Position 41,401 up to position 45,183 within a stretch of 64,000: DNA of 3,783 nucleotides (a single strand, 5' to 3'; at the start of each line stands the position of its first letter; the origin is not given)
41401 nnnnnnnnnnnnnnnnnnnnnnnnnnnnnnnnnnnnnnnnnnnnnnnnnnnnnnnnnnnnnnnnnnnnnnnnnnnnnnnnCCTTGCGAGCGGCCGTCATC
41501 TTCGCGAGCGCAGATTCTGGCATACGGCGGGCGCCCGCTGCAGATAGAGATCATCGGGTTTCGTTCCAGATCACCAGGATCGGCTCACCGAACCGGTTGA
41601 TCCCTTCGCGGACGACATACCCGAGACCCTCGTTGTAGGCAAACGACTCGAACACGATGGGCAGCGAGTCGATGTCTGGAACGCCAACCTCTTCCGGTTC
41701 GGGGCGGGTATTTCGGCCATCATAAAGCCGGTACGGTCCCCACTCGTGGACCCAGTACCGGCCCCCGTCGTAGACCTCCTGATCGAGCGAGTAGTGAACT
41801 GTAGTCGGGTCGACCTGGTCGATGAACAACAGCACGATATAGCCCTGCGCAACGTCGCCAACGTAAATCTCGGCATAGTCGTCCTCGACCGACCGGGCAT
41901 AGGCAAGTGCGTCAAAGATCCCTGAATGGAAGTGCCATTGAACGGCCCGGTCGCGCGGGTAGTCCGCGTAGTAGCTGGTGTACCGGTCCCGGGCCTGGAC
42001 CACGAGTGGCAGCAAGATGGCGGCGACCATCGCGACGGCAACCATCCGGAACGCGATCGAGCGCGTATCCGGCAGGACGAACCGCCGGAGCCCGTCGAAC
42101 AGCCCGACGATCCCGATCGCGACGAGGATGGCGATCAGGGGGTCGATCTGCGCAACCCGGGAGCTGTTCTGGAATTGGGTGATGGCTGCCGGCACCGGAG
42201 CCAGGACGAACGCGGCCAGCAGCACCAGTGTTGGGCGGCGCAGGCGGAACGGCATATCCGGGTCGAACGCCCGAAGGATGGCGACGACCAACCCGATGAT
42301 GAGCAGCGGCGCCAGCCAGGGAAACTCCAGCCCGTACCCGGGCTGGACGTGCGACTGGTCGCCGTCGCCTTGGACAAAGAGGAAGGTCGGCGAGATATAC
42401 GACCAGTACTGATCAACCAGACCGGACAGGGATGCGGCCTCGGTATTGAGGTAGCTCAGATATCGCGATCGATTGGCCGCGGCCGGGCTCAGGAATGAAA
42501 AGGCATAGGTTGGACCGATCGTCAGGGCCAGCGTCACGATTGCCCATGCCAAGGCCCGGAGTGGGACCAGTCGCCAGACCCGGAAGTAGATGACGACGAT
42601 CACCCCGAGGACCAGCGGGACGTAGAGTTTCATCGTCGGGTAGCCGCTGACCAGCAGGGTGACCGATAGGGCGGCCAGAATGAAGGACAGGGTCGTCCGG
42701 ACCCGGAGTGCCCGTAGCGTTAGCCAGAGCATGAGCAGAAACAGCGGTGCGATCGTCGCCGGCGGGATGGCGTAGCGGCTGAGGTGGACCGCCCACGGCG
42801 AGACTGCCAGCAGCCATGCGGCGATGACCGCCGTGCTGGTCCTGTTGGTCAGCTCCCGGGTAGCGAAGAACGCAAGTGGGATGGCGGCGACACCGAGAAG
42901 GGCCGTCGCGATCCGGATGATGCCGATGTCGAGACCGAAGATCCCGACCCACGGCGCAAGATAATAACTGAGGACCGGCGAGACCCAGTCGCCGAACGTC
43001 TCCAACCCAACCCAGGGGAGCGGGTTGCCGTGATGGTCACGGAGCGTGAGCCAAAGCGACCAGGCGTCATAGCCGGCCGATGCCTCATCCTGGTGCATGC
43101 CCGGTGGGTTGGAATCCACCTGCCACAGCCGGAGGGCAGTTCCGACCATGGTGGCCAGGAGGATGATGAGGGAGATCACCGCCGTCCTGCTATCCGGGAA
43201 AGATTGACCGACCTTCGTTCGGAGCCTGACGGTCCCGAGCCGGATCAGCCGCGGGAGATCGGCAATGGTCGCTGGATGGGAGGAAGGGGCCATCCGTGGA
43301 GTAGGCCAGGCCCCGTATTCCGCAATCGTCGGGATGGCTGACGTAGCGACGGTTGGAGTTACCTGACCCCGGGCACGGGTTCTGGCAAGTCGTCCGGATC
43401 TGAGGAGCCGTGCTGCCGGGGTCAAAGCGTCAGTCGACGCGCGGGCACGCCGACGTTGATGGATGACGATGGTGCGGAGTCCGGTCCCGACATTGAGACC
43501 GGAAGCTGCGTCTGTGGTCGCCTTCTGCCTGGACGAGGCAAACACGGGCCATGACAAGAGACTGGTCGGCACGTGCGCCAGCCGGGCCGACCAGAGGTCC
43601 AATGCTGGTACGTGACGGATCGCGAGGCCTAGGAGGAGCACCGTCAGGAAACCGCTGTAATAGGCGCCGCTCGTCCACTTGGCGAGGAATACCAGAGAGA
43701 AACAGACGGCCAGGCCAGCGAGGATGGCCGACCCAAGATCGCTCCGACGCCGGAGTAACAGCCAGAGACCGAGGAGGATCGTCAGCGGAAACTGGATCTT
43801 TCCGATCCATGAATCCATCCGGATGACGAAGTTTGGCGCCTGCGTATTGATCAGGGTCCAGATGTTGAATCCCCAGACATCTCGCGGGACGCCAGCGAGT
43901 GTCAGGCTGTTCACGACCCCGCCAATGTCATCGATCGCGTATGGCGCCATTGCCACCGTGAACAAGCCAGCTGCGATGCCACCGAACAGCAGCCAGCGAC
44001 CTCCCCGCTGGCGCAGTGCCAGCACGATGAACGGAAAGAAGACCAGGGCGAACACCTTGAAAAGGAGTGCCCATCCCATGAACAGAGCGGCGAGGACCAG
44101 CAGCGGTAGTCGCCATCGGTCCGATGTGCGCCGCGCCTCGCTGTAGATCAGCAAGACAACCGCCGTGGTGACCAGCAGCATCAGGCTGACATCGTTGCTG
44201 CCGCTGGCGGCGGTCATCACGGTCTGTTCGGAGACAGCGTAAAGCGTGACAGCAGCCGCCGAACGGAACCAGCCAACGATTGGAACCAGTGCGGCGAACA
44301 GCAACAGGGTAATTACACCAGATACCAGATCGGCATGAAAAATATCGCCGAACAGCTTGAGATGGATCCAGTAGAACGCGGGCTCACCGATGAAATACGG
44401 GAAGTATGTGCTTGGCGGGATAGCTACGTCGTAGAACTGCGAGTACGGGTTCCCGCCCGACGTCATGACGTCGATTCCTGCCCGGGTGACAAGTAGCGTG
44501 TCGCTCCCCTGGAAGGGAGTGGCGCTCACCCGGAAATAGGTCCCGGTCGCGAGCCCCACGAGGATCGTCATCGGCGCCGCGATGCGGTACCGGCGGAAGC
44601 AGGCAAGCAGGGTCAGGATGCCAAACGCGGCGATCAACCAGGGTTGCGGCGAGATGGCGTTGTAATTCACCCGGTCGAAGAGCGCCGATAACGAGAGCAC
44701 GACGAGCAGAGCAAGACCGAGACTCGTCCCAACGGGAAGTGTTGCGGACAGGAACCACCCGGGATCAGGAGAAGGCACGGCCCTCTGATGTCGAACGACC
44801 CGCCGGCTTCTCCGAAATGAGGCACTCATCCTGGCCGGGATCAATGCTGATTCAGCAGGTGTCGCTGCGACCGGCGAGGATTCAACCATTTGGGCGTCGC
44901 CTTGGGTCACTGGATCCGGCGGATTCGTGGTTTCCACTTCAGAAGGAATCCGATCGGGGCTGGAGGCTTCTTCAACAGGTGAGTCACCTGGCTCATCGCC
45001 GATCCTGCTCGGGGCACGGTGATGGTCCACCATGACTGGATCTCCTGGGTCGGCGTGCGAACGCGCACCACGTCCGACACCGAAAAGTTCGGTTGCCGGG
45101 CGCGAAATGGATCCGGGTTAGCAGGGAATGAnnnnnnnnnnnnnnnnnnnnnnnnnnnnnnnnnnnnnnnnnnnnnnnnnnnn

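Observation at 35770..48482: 13-kb block of giant polytopic membrane proteins around a polyprenol-phosphate-mannose synthase: candidate undescribed extracytoplasmic mannosylation / glycopolymer assembly system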

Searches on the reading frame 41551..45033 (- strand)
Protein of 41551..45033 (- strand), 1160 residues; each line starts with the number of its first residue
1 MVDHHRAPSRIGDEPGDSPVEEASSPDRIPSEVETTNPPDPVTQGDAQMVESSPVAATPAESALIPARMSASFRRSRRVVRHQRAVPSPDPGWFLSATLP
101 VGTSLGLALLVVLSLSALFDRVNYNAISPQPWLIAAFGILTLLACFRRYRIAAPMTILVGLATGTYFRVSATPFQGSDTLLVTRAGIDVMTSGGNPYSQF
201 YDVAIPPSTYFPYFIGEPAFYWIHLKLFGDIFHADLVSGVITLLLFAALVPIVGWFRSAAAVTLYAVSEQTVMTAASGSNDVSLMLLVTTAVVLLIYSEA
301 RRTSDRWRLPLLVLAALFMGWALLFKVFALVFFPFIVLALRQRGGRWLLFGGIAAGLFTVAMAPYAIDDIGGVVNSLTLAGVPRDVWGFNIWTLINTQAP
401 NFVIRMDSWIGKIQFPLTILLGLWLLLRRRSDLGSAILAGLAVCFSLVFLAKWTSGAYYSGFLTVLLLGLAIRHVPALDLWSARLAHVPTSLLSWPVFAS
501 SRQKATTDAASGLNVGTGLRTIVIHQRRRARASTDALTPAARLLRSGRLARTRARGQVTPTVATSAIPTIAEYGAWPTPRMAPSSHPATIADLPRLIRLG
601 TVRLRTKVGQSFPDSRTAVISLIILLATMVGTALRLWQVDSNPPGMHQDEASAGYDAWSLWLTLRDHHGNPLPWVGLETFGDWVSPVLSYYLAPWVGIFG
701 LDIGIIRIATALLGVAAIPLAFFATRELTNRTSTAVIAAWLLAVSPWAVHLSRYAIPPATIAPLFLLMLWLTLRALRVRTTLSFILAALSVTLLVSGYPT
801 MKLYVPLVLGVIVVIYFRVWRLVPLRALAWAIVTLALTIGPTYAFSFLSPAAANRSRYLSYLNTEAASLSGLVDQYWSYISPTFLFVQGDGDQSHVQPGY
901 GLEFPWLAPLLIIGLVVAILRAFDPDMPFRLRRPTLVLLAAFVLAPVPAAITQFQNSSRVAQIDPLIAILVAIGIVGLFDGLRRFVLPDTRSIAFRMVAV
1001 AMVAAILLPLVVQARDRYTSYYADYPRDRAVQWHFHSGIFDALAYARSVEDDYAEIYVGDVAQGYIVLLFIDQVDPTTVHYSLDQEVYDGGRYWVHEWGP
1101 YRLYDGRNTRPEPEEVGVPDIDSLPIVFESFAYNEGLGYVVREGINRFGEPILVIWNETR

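Call 4: search_protein_families(library=pfam, proteins=[window:41551-45033:-], max_evalue=0.01)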
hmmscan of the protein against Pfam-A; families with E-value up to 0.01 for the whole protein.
window:41551-45033:- (1160 aa): 1 family
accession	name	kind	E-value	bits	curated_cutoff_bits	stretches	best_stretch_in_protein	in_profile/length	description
PF13231.12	PMT_2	-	2.8e-06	28.1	26.1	1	685-838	3-152/160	Dolichyl-phosphate-mannose-protein mannosyltransferase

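Call 5: search_protein_families(library=ncbifam, proteins=[window:41551-45033:-], max_evalue=0.01)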
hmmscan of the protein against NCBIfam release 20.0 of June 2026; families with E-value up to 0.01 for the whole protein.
window:41551-45033:- (1160 aa): 0 families

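Call 9: search_solved_structures(query=window:41551-45033:-, max_evalue=1)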
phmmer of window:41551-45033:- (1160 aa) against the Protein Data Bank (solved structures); distinct sequences matched with E-value up to 1: 0.

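Call 12: find_homologous_proteins(query=window:41551-45033:-, max_evalue=0.001)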
Query window:41551-45033:- (1160 aa): 3 proteins with E <= 0.001 among 8000 candidates.
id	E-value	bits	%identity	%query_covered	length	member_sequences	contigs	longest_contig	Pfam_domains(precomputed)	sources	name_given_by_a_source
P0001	0.0e+0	2384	100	93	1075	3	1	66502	PF13231.13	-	-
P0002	3.1e-20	90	29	29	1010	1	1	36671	PF13231.13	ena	-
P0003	3.6e-6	43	27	18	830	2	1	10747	PF07691.18,PF13231.13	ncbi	-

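Call 14: find_encoding_contigs(protein=P0001, flank=10000, max_places=5)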
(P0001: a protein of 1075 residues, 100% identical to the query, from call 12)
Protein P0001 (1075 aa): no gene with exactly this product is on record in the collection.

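Call 15: find_encoding_contigs(protein=P0002, flank=10000, max_places=5)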
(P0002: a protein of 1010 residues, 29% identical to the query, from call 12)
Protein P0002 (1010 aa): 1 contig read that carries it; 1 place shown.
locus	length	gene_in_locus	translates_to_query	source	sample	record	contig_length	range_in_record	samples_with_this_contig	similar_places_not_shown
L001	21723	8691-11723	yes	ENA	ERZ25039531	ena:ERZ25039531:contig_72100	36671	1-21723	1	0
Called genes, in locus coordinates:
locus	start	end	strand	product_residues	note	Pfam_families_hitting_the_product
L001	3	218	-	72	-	?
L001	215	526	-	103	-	-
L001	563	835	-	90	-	-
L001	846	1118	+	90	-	-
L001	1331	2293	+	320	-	-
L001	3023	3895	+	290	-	PF02397:Bac_transf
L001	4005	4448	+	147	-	-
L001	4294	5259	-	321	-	-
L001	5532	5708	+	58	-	-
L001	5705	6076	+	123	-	PF10066:DUF2304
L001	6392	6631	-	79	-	-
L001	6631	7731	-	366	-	-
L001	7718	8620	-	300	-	PF01370:Epimerase, PF04321:RmlD_sub_bind (weak), PF16363:GDP_Man_Dehyd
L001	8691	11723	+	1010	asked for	PF13231:PMT_2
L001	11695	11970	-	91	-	-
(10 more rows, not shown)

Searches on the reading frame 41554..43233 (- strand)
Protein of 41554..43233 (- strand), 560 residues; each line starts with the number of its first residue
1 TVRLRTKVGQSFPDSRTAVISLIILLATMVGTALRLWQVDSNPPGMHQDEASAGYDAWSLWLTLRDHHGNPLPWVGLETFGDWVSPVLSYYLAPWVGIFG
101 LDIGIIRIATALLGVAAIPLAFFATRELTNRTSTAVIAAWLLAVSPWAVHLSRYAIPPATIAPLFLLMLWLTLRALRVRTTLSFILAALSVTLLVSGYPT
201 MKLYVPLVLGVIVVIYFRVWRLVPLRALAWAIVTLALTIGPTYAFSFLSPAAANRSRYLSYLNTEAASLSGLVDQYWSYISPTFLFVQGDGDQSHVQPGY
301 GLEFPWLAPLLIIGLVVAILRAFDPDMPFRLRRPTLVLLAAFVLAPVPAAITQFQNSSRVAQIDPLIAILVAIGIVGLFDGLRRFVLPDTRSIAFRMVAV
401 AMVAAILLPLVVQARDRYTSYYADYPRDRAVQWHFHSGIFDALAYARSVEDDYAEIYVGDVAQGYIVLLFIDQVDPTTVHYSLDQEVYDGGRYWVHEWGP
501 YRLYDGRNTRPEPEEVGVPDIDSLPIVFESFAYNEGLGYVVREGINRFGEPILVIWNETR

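Call 20: search_protein_families(library=pfam, proteins=[window:41554-43233:-], max_evalue=10)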
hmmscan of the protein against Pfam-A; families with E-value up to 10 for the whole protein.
seq(560 aa): 4 families
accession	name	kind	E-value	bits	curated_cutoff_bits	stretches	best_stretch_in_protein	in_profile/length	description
PF13231.12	PMT_2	-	1.4e-06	29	26.1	1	85-238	3-152/160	Dolichyl-phosphate-mannose-protein mannosyltransferase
PF24124.1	YphA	-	0.0057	16.8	28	1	120-209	16-102/198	YphA-like integral membrane protein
PF02366.24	PMT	-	0.012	15.6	22.7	1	106-237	85-225/245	Dolichyl-phosphate-mannose-protein mannosyltransferase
PF20303.3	YLATT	-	3.1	8.2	26.7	1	366-413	2-53/107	YEATS-Like-Associating Three TM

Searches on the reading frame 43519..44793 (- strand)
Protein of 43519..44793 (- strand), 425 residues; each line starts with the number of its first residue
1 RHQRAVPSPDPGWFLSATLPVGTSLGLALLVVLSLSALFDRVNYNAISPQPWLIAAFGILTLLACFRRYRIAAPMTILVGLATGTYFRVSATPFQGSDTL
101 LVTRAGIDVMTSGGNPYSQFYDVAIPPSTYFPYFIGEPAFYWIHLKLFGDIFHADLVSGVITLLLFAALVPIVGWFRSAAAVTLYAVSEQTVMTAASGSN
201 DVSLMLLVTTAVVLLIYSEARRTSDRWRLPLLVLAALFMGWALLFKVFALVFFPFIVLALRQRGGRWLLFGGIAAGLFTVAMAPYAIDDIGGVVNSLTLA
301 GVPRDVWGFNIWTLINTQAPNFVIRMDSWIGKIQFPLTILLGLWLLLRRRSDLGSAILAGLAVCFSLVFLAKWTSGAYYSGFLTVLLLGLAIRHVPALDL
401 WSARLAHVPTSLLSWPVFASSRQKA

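Call 20: search_protein_families(library=pfam, proteins=[window:43519-44793:-], max_evalue=10)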
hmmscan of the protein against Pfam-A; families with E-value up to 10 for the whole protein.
seq(425 aa): 1 family
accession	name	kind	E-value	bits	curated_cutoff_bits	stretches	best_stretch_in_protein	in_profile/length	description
PF09594.16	GT87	-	3.7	7.7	25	1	160-283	29-145/237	Glycosyltransferase family 87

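Call 42: search_protein_representatives(protein=window:43519-44793:-)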
Query: 425 residues. Proteins with E-value up to 0.001 (for the whole library): 97; up to 1e-10: 58; up to 1e-30: 22. The best 97 are listed.
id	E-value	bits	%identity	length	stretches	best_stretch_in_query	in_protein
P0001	3.0e-268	906.3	100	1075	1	6-425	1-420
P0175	2.2e-87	310.4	45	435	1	35-401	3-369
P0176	2.6e-64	234.4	38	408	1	56-413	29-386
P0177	2.9e-60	221.1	37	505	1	54-422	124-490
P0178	1.2e-46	176.3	38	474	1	28-395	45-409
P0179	3.2e-46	174.8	37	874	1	84-392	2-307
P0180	1.2e-45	172.9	33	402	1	31-389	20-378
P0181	3.2e-41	158.3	34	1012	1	32-387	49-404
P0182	2.2e-38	149.0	32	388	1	40-390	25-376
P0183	3.5e-38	148.3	30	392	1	42-399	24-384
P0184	5.5e-36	141.1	37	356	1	74-392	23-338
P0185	1.7e-35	139.5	29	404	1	39-396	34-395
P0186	2.7e-35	138.8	33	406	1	27-393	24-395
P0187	1.4e-34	136.5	32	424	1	27-390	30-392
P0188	4.2e-34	134.9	30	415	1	29-397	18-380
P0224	9.9e-14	67.8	29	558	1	51-388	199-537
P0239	1.0e-09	54.5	29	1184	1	22-390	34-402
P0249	6.4e-08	48.6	31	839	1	54-388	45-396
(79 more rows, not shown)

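Call 45: search_solved_structures(query=A3, max_evalue=10)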
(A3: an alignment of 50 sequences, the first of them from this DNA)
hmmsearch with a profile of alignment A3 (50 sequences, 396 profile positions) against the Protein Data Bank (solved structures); distinct sequences matched with E-value up to 10: 0.

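Call 46: search_protein_families(library=pfam, alignment_id=A3, max_evalue=0.01)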
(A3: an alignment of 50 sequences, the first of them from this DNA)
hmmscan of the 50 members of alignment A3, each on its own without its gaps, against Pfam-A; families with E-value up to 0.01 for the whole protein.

A. member 1, seq(425 aa): 0 families

B. families by the number of members that match (of 50 scanned): 8 families
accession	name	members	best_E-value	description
PF13231.12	PMT_2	9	3.2e-09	Dolichyl-phosphate-mannose-protein mannosyltransferase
PF09594.16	GT87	4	8.6e-06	Glycosyltransferase family 87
PF05208.19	ALG3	2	0.00067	ALG3 protein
PF02366.24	PMT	1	0.0011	Dolichyl-phosphate-mannose-protein mannosyltransferase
PF19992.4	DUF6427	1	0.0043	Family of unknown function (DUF6427)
PF19611.4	DUF6116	1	0.0057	Family of unknown function (DUF6116)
PF05007.19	Mannosyl_trans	1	0.007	Mannosyltransferase (PIG-M)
PF24838.2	8xMP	1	0.0097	Octameric membrane protein family (8xMP)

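Call 55: predict_structure(alignment_id=A3)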
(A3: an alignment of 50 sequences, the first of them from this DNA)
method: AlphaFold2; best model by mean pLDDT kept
length: 425 residues; sequences in the alignment: 50
mean_pLDDT: 91.7   pTM: 0.90
mean pLDDT of the five models: 91.7, 91.1, 90.9, 90.9, 90.6
residues with pLDDT >= 90: 359; 70-90: 22; 50-70: 29; < 50: 15
segments of 3 or more residues with pLDDT < 50: 1-3, 412-415, 418-425
pLDDT, mean of each block of 10 residues (from residue 1): 54 73 97 98 96 98 97 98 97 87 97 97 92 97 97 95 98 97 98 94 98 97 95 98 97 97 95 98 98 90 88 98 97 97 94 96 98 95 98 85 54 49 44
secondary structure, 60 per line:
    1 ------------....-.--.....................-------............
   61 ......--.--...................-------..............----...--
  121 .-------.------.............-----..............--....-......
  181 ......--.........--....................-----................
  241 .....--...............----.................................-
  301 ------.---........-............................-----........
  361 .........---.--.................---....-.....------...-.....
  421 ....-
elements in order: H13-16 H21-41 H49-66 H72-90 H98-111 H136-148 H154-167 H170-173 H175-186 H189-197 H200-219 H225-245 H248-262 H267-299 H311-318 H320-347 H353-369 H376-392 H396-399 H401-405 H416-424

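Call 58: fold_search(model_id=the predicted structure, library=pdb)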
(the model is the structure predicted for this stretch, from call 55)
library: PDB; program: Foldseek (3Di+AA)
matches with E <= 10: 209; with E <= 0.001: 3
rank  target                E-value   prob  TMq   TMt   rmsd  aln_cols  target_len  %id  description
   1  5f15                  7.7e-05  1.00  0.49  0.40   8.6       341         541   13  Crystal Structure of ArnT from Cupriavidus metallidurans bound to Undecaprenyl phosphate (released 2016-02-17)
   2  5ezm                  8.0e-05  1.00  0.47  0.38   8.6       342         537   15  Crystal Structure of ArnT from Cupriavidus metallidurans in the apo state (released 2016-02-17)
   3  9s6r_A                6.3e-04  1.00  0.52  0.56   5.9       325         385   14  Ternary cryo-EM structure of yeast ALG3 with Dol25-PP-GlcNAc2Man5, Dol25-P-Man, and Fab (released 2026-03-18)
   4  8imx_U                1.6e-03  1.00  0.47  0.47   6.7       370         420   11  Cryo-EM structure of GPI-T with a chimeric GPI-anchored protein (released 2023-08-16)
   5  9s6s_A                2.6e-03  1.00  0.37  0.29   9.9       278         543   14  Ternary cryo-EM structure of human ALG9 with Dol25-PP-GlcNAc2Man6, Dol25-P-Man and Fab (released 2026-03-18)
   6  9s6u_A                3.7e-03  1.00  0.42  0.34  10.2       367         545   13  Ternary cryo-EM structure of human ALG9 with Dol25-PP-GlcNAc2Man8, Dol25-P-Man and Fab (released 2026-03-18)
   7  9wno_A                3.9e-03  1.00  0.50  0.52   8.1       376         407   14  Cryo-EM structure of Candida glabrata GPI mannosyltransferase I bound to Dol-P-Man (released 2025-12-03)
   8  7wld_U                4.0e-03  1.00  0.45  0.45   6.5       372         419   11  Cryo-EM structure of the human glycosylphosphatidylinositol transamidase complex at 2.53 Angstrom resolution (released 2022-04-27)
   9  7w72_U                1.4e-02  1.00  0.46  0.46   6.8       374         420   11  Structure of a human glycosylphosphatidylinositol (GPI) transamidase (released 2022-02-16)
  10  9dm5                  1.7e-02  1.00  0.40  0.43   9.8       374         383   16  Product-Bound mannosyltransferase PimE (released 2025-06-25)
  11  3waj                  1.7e-02  1.00  0.37  0.22  14.5       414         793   13  Crystal structure of the Archaeoglobus fulgidus oligosaccharyltransferase (O29867_ARCFU) complex with Zn and sulfate (released 2013-10-30)
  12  8if8_B                2.4e-02  0.99  0.40  0.29  10.9       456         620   17  Arabinosyltransferase AftA (released 2023-05-31)
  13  7bx8_A                4.6e-02  0.99  0.39  0.18  15.3       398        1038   15  Mycobacterium smegmatis arabinosyltransferase complex EmbB2-AcpM2 in symmetric "resting state" (released 2020-05-27)
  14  5gmy_A                5.0e-02  0.99  0.40  0.22  12.2       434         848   13  Crystal structure of the Archaeoglobus fulgidus oligosaccharyltransferase (O29867_ARCFU) tethered with an acceptor pep (released 2017-02-01)
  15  3wak                  5.4e-02  0.98  0.38  0.21  10.9       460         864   12  Crystal structure of the Archaeoglobus fulgidus oligosaccharyltransferase (O29867_ARCFU) in the apo form (released 2013-10-30)
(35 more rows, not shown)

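Call 60: search_protein_families(library=pfam, proteins=[P0181, P0239, P0179, P0249, P0224, P0177, P0175], max_evalue=0.01)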
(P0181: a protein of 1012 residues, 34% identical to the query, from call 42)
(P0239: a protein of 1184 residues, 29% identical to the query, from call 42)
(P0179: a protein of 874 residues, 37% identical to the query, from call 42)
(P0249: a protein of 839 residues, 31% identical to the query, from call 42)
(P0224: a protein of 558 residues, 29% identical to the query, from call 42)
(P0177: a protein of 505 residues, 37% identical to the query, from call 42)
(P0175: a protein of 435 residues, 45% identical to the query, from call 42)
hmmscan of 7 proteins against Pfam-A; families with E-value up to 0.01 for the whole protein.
P0181 (1012 aa): 2 families
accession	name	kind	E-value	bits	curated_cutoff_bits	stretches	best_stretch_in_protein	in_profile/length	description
PF13231.12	PMT_2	-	1.4e-06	29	26.1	1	542-700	4-159/160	Dolichyl-phosphate-mannose-protein mannosyltransferase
PF02366.24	PMT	-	8.3e-05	22.7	22.7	1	541-650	63-174/245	Dolichyl-phosphate-mannose-protein mannosyltransferase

P0239 (1184 aa): 0 families

P0179 (874 aa): 1 family
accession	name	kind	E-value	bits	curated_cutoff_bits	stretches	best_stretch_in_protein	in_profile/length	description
PF13231.12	PMT_2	-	1.6e-08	35.3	26.1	2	441-599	2-157/160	Dolichyl-phosphate-mannose-protein mannosyltransferase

P0249 (839 aa): 1 family
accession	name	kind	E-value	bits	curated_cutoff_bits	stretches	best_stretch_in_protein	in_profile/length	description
PF13231.12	PMT_2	-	0.0031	18.2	26.1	1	136-276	14-149/160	Dolichyl-phosphate-mannose-protein mannosyltransferase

P0224 (558 aa): 1 family
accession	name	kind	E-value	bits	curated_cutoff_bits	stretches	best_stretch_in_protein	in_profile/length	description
PF01001.24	HCV_NS4b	-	0.0037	17.3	27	0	187-238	26-77/192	Hepatitis C virus non-structural protein NS4b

P0177 (505 aa): 0 families

P0175 (435 aa): 1 family
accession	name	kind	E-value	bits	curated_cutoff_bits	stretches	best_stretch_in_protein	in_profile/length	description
PF13231.12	PMT_2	-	0.0017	19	26.1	1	128-253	34-157/160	Dolichyl-phosphate-mannose-protein mannosyltransferase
